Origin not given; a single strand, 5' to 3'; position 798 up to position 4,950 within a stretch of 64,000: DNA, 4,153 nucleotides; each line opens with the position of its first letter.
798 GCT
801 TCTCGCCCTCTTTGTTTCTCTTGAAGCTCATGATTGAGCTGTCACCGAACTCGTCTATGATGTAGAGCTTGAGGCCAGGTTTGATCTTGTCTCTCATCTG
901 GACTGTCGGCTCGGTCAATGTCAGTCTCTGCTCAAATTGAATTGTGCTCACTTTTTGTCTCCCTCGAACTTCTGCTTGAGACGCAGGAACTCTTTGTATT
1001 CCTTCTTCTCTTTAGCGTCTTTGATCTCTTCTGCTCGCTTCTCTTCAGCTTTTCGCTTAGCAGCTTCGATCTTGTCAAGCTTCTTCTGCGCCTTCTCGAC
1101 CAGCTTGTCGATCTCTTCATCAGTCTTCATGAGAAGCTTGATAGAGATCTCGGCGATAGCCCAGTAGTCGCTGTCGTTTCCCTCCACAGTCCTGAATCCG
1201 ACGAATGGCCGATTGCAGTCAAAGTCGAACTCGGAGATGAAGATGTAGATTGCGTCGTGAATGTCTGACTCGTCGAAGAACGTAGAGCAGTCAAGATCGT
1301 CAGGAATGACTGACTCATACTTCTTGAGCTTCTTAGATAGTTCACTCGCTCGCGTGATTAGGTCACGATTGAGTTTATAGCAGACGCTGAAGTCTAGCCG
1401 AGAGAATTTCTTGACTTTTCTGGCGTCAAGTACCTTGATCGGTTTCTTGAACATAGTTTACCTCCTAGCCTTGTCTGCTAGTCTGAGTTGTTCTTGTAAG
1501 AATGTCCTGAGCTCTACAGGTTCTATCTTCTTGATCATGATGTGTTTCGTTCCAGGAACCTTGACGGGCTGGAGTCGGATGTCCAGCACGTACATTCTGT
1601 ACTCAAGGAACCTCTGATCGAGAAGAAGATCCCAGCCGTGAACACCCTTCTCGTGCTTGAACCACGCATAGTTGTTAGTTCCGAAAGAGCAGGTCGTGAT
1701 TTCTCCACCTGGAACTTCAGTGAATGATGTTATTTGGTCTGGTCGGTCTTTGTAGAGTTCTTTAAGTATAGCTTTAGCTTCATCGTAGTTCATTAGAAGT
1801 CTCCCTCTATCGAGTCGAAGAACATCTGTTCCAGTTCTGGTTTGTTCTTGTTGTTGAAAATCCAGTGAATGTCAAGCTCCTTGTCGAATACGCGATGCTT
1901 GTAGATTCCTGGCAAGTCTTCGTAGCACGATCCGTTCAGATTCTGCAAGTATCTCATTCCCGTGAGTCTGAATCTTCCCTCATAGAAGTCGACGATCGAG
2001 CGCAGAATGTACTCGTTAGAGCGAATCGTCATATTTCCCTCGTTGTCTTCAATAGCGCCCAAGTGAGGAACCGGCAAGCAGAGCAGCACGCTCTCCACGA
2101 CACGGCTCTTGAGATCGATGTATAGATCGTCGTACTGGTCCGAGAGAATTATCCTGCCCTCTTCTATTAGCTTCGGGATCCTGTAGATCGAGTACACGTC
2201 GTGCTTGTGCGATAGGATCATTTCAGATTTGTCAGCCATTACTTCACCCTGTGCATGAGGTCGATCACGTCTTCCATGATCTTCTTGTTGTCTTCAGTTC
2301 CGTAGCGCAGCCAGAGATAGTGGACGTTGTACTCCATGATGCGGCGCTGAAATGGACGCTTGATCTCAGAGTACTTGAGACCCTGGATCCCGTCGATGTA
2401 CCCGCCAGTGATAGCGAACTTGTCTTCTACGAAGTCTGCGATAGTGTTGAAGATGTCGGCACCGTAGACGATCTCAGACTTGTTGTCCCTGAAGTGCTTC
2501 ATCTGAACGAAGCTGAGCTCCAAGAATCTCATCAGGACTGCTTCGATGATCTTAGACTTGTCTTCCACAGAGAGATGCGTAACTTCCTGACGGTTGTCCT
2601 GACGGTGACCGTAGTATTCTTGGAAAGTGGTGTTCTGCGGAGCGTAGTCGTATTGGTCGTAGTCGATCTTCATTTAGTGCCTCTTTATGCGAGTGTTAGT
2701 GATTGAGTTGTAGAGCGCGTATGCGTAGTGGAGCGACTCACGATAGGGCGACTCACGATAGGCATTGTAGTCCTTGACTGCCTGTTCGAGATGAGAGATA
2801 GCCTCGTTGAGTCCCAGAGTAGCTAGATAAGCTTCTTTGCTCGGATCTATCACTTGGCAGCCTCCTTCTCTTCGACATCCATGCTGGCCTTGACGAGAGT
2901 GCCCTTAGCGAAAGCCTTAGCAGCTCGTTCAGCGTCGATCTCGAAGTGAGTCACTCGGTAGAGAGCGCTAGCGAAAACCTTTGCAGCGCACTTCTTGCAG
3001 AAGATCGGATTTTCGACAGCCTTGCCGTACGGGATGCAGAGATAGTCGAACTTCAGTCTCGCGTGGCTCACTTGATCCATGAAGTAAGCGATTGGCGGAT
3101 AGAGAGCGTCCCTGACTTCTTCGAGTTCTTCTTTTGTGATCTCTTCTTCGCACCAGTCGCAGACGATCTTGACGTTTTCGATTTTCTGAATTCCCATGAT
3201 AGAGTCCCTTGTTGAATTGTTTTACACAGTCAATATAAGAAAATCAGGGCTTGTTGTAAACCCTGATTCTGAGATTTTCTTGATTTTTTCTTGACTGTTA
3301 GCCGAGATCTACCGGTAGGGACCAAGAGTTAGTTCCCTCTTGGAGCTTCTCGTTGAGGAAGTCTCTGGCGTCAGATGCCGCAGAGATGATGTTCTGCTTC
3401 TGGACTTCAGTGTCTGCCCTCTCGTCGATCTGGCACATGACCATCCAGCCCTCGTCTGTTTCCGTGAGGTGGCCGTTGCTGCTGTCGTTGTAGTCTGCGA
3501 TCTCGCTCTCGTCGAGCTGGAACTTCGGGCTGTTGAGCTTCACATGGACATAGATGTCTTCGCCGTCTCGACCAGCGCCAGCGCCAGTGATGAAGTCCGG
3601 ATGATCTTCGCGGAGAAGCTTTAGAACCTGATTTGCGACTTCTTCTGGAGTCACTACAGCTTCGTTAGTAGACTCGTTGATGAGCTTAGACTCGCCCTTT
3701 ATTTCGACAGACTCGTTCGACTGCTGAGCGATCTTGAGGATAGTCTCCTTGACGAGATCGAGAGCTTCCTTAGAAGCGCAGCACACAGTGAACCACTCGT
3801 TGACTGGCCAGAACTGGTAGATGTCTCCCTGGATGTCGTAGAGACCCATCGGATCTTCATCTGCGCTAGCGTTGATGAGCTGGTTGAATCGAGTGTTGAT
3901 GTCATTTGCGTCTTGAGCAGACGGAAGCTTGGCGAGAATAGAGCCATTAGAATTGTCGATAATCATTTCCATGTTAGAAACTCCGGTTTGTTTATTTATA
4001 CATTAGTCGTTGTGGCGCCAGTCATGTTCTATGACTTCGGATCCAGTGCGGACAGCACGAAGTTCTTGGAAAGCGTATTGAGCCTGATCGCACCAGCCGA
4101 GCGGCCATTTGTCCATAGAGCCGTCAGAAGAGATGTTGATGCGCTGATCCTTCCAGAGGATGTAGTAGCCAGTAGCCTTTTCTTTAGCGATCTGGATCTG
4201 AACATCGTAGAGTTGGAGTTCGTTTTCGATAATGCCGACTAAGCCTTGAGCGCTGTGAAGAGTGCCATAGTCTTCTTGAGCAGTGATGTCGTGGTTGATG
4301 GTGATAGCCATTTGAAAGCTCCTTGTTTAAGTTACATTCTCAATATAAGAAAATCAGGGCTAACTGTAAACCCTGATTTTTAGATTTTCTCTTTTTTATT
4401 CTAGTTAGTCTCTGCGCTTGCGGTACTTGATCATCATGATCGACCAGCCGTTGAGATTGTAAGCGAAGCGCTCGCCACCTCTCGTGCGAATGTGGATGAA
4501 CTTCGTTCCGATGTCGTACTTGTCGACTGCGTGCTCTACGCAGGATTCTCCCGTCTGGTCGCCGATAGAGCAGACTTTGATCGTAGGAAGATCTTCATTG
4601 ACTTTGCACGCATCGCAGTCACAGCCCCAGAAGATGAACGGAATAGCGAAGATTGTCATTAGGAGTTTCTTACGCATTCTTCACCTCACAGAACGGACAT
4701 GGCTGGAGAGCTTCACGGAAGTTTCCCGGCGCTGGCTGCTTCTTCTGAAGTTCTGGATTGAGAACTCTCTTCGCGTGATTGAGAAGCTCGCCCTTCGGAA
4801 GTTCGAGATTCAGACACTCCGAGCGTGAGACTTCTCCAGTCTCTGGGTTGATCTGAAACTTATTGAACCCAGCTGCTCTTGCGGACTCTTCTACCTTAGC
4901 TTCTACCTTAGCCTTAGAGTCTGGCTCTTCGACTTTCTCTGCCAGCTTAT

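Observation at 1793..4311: Apparent dead mimics of a DUF262 + DUF3696 defence system (candidate anti-Menshen decoys)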

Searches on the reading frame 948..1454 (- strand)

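Call 3: search_protein_families(library=pfam, proteins=[window:948-1454:-], max_evalue=1)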
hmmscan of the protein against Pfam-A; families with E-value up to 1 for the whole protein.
window:948-1454:- (168 aa): 3 families
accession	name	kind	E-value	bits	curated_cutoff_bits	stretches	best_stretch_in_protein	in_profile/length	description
PF24856.1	AraA_central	-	0.11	13.4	24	1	92-158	27-92/148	L-arabinose isomerase central domain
PF21121.2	Nup49_C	-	0.2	12.7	28.5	0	108-152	6-50/87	Nucleoporin Nup49 C-terminal helical region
PF15331.11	TP53IP5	-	0.76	10.2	27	0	111-161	58-110/217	Cellular tumour antigen p53-inducible 5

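Call 4: search_protein_families(library=phrogs, proteins=[window:948-1454:-], max_evalue=0.01)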
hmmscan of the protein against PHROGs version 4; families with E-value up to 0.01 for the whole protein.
window:948-1454:- (168 aa): 0 families

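Call 54: search_protein_families(library=padloc, proteins=[window:948-1454:-], max_evalue=1)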
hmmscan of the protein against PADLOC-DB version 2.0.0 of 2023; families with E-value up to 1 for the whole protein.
window:948-1454:- (168 aa): 0 families

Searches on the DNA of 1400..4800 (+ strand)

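Call 5: search_dna_similar(query=window:1400-4800:+, collection=phages, mode=near, max_rows=20)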
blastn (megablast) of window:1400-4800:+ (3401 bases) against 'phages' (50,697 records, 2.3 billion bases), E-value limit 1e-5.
No match.

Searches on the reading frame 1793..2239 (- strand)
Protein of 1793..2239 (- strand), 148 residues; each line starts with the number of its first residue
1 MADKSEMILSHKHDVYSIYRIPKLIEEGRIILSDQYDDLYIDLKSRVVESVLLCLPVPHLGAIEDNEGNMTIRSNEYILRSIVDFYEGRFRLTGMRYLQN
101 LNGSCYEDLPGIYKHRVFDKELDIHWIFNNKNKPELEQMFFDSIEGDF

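Call 3: search_protein_families(library=pfam, proteins=[window:1793-2239:-], max_evalue=1)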
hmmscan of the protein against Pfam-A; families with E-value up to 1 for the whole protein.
window:1793-2239:- (148 aa): 1 family
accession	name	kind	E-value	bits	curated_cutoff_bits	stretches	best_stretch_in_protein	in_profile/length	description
PF12395.13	DUF3658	-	0.18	12.3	23.3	1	13-36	77-100/107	Protein of unknown function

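Call 4: search_protein_families(library=phrogs, proteins=[window:1793-2239:-], max_evalue=0.01)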
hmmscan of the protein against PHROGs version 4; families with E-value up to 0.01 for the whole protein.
window:1793-2239:- (148 aa): 1 family
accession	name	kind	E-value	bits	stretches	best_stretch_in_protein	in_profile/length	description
phrog_2598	-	unknown function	3.6e-11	43.7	1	43-140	62-159/352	-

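Call 6: search_protein_families(library=padloc, proteins=[window:1793-2239:-], max_evalue=1)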
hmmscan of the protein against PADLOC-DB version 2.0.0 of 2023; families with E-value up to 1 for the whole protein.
window:1793-2239:- (148 aa): 1 family
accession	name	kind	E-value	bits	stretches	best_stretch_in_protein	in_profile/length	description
PDLC03877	NsnA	-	9.4e-16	56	1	12-142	47-181/385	-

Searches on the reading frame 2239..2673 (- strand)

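Call 3: search_protein_families(library=pfam, proteins=[window:2239-2673:-], max_evalue=1)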
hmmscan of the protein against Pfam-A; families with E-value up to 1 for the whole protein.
window:2239-2673:- (144 aa): 1 family
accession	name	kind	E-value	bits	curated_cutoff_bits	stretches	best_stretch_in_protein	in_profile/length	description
PF24651.1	DUF7644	-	0.15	13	27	1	14-42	14-42/70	Domain of unknown function (DUF7644)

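Call 4: search_protein_families(library=phrogs, proteins=[window:2239-2673:-], max_evalue=0.01)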
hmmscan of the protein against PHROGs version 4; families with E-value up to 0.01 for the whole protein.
window:2239-2673:- (144 aa): 2 families
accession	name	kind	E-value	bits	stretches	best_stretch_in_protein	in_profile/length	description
phrog_1583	-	unknown function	0.00047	20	1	37-119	50-135/417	-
phrog_2598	-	unknown function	0.0021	18.2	1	39-129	63-153/352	-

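Call 6: search_protein_families(library=padloc, proteins=[window:2239-2673:-], max_evalue=1)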
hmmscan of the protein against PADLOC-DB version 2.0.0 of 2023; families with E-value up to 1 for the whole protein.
window:2239-2673:- (144 aa): 1 family
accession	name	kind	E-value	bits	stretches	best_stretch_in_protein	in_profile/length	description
PDLC03877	NsnA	-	1.3e-12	45.7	1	37-131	81-176/385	-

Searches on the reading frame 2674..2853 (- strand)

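Call 3: search_protein_families(library=pfam, proteins=[window:2674-2853:-], max_evalue=1)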
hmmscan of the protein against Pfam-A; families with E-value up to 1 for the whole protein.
window:2674-2853:- (59 aa): 1 family
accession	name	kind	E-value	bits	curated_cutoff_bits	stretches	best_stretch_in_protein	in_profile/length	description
PF19775.4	DUF6261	-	0.048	14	27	1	7-35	75-103/154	Family of unknown function (DUF6261)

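Call 4: search_protein_families(library=phrogs, proteins=[window:2674-2853:-], max_evalue=0.01)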
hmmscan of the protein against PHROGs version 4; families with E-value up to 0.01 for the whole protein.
window:2674-2853:- (59 aa): 0 families

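Call 54: search_protein_families(library=padloc, proteins=[window:2674-2853:-], max_evalue=1)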
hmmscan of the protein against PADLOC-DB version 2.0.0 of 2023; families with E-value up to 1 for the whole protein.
window:2674-2853:- (59 aa): 0 families

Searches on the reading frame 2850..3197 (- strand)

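Call 3: search_protein_families(library=pfam, proteins=[window:2850-3197:-], max_evalue=1)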
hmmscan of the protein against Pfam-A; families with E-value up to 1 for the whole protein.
window:2850-3197:- (115 aa): 2 families
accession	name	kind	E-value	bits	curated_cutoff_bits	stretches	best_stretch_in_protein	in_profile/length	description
PF02748.20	PyrI_C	-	0.03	14.6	23.4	1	5-24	28-47/48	Aspartate carbamoyltransferase regulatory chain, metal binding domain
PF10804.13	DUF2538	-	0.054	13.8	23.9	1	4-88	7-85/155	Protein of unknown function (DUF2538)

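Call 4: search_protein_families(library=phrogs, proteins=[window:2850-3197:-], max_evalue=0.01)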
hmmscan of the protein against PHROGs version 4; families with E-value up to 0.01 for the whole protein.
window:2850-3197:- (115 aa): 0 families

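Call 54: search_protein_families(library=padloc, proteins=[window:2850-3197:-], max_evalue=1)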
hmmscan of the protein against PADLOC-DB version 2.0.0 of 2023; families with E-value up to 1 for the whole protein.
window:2850-3197:- (115 aa): 0 families

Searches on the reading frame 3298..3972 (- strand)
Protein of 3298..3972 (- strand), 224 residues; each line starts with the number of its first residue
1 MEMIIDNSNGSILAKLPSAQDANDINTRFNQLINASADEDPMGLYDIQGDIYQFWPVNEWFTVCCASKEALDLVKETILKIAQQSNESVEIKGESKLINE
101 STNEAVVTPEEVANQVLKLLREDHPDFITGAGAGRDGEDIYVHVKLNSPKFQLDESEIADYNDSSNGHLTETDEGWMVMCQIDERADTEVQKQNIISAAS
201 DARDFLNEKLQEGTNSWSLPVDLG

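Call 3: search_protein_families(library=pfam, proteins=[window:3298-3972:-], max_evalue=1)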
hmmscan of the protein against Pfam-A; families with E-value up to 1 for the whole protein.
window:3298-3972:- (224 aa): 1 family
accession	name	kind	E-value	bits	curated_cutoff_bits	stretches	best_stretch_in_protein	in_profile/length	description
PF20753.2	DUF6558_C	-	0.31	11.7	24.4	0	3-37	67-101/119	Phage tail C-terminal domain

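Call 4: search_protein_families(library=phrogs, proteins=[window:3298-3972:-], max_evalue=0.01)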
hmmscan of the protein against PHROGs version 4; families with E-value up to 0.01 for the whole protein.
window:3298-3972:- (224 aa): 0 families

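Call 54: search_protein_families(library=padloc, proteins=[window:3298-3972:-], max_evalue=1)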
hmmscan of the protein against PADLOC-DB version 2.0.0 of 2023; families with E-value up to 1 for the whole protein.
window:3298-3972:- (224 aa): 0 families

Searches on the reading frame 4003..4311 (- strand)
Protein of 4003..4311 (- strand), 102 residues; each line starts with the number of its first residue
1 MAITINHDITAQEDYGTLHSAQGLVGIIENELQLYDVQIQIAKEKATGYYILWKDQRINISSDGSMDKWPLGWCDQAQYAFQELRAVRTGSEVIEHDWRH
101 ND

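Call 3: search_protein_families(library=pfam, proteins=[window:4003-4311:-], max_evalue=1)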
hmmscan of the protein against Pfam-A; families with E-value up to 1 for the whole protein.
window:4003-4311:- (102 aa): 1 family
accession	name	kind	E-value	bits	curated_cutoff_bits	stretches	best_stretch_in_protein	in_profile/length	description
PF10052.14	DUF2288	-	0.043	14.4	25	1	19-69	21-71/91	Protein of unknown function (DUF2288)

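Call 4: search_protein_families(library=phrogs, proteins=[window:4003-4311:-], max_evalue=0.01)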
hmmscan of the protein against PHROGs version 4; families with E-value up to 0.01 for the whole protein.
window:4003-4311:- (102 aa): 0 families

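Call 6: search_protein_families(library=padloc, proteins=[window:4003-4311:-], max_evalue=1)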
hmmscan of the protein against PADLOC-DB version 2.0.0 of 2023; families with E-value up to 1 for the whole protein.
window:4003-4311:- (102 aa): 1 family
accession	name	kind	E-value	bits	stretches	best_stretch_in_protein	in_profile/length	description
PDLC03878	NsnB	-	0.002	15.9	1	27-84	288-342/345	-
